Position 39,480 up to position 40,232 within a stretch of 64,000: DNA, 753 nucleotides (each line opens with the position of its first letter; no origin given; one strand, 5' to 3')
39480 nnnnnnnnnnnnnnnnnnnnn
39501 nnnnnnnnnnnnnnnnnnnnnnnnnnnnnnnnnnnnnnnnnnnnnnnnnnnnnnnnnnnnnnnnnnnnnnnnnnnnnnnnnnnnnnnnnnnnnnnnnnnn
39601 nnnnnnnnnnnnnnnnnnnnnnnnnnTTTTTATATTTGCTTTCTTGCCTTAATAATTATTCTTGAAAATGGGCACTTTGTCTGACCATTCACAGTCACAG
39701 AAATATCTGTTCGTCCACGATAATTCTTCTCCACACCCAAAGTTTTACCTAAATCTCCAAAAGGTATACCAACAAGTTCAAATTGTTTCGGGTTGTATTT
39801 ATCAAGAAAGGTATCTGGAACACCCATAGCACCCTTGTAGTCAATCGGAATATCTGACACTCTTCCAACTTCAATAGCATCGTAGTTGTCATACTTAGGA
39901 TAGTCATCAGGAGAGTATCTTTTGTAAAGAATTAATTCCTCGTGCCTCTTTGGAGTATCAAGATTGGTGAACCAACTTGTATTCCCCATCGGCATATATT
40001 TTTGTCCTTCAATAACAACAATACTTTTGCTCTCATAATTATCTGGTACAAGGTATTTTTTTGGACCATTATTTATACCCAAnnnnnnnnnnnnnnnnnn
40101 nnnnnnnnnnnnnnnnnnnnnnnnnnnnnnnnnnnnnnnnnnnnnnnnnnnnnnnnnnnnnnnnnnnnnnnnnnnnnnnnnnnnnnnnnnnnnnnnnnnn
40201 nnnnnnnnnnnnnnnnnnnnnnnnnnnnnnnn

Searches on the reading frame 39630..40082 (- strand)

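Call 3: search_protein_families(library=pfam, proteins=[window:39630-40082:-], max_evalue=0.1)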
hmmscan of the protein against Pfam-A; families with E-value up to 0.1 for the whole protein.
window:39630-40082:- (150 aa): 1 family
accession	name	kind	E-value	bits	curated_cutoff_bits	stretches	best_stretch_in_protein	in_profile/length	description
PF13651.11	EcoRI_methylase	-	6.5e-45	154.4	26.4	1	2-146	193-344/345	Adenine-specific methyltransferase EcoRI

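Call 4: search_protein_families(library=ncbifam, proteins=[window:39630-40082:-], max_evalue=0.1)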
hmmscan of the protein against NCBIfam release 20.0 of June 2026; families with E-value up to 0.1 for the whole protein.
window:39630-40082:- (150 aa): 0 families

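Call 5: search_protein_families(library=padloc, proteins=[window:39630-40082:-], max_evalue=0.1)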
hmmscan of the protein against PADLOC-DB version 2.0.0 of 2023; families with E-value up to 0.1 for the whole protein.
window:39630-40082:- (150 aa): 1 family
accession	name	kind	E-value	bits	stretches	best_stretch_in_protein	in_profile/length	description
PDLC03297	MTase_II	-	2.2e-42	143.7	1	5-149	186-330/332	Type II methyltransferase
